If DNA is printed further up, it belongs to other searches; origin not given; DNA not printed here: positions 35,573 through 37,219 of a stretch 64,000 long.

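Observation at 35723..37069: Full-length intein with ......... endonuclease domain in gyrA, directly after the catalytic tyrosine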

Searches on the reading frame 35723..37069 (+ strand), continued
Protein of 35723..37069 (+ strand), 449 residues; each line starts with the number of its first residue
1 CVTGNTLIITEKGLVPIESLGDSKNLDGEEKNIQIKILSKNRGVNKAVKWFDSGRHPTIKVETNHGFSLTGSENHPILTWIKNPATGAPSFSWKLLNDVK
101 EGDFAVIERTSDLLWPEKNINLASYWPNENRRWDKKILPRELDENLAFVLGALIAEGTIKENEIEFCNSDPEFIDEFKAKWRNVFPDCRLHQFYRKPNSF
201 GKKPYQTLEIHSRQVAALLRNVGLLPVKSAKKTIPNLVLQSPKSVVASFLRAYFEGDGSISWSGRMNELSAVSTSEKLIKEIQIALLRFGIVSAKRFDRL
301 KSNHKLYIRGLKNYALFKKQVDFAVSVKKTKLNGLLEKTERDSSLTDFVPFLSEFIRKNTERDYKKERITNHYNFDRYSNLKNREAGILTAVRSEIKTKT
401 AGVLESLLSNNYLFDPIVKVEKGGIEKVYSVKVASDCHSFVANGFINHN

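Call 35: fold_search(model_id=the predicted structure, library=pdb)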
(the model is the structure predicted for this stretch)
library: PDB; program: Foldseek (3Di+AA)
matches with E <= 10: 392; with E <= 0.001: 82
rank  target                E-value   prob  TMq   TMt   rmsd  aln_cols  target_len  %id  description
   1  7qss                  3.1e-25  1.00  0.71  0.74   4.9       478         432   22  Crystal structure of homing endonuclease-associated TliVMA intein (C1A) (released 2022-03-30)
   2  7qsu                  4.7e-24  1.00  0.60  0.73   8.3       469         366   20  Crystal structure of homing endonuclease-associated TliVMA intein (C1A, d333-339) (released 2022-03-30)
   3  7qst                  1.2e-18  1.00  0.55  0.66   7.2       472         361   17  Crystal structure of homing endonuclease-associated PhoVMA intein (C1A) (released 2022-03-30)
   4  1dq3                  1.8e-17  1.00  0.59  0.59   8.1       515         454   14  CRYSTAL STRUCTURE OF AN ARCHAEAL INTEIN-ENCODED HOMING ENDONUCLEASE PI-PFUI (released 2000-07-05)
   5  2cw7                  1.6e-16  1.00  0.63  0.54   8.0       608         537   15  Crystal structure of intein homing endonuclease II (released 2006-04-18)
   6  1vde_B                5.6e-12  1.00  0.48  0.49   8.1       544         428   10  PI-SCEI, A HOMING ENDONUCLEASE WITH PROTEIN SPLICING ACTIVITY (released 1998-04-08)
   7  1ef0_A                8.5e-12  1.00  0.48  0.50   8.3       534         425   10  CRYSTAL STRUCTURE OF PI-SCEI MINIPRECURSOR (released 2000-06-07)
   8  1vde_A                1.6e-11  1.00  0.48  0.50   8.0       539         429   10  PI-SCEI, A HOMING ENDONUCLEASE WITH PROTEIN SPLICING ACTIVITY (released 1998-04-08)
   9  1jva_B                2.2e-11  1.00  0.48  0.50   9.3       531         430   10  CRYSTAL STRUCTURE OF THE VMA1-DERIVED ENDONUCLEASE BEARING THE N AND C EXTEIN PROPEPTIDES (released 2002-08-29)
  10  1jva_A                1.1e-10  1.00  0.48  0.50   8.1       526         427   12  CRYSTAL STRUCTURE OF THE VMA1-DERIVED ENDONUCLEASE BEARING THE N AND C EXTEIN PROPEPTIDES (released 2002-08-29)
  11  1um2_B                1.1e-10  1.00  0.48  0.50   9.7       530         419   10  Crystal Structure of the Vma1-Derived Endonuclease with the Ligated Extein Segment (released 2004-09-22)
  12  1lws_A                3.4e-10  1.00  0.45  0.47   8.5       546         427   10  Crystal structure of the intein homing endonuclease PI-SceI bound to its recognition sequence (released 2002-09-27)
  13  1um2_A                3.9e-10  1.00  0.47  0.50   8.7       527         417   11  Crystal Structure of the Vma1-Derived Endonuclease with the Ligated Extein Segment (released 2004-09-22)
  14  1am2                  7.9e-10  1.00  0.36  0.85   5.1       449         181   13  GYRA INTEIN FROM MYCOBACTERIUM XENOPI (released 1998-06-24)
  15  4oz6_A                1.7e-09  1.00  0.23  0.58   1.9       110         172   32  Structure of the Branched Intermediate in Protein Splicing (released 2014-05-14)
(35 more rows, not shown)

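Call 58: search_protein_representatives(protein=window:35723-37069:+)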
Query: 449 residues. Proteins with E-value up to 0.001 (for the whole library): 6930; up to 1e-10: 2598; up to 1e-30: 229. The best 150 are listed.
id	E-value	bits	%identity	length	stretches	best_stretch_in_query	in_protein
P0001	3.2e-159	546.7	57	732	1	1-449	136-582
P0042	6.8e-159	545.6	55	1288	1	1-449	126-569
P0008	1.9e-127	442.0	53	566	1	1-395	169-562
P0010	6.9e-122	423.7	60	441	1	1-323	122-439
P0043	1.6e-120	419.2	46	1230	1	1-449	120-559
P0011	6.1e-112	390.9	44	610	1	1-449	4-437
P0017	2.0e-99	349.7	58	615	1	150-449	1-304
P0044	7.5e-98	344.5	48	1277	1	1-449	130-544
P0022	2.0e-93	329.9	43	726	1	1-449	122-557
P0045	2.2e-90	319.9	41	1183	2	1-449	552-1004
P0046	2.2e-87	310.0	42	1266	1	1-449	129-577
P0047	8.4e-75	268.5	38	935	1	1-449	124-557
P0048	1.6e-74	267.6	40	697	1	1-449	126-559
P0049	1.9e-74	267.4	41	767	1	1-448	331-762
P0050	2.2e-74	267.2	38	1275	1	1-449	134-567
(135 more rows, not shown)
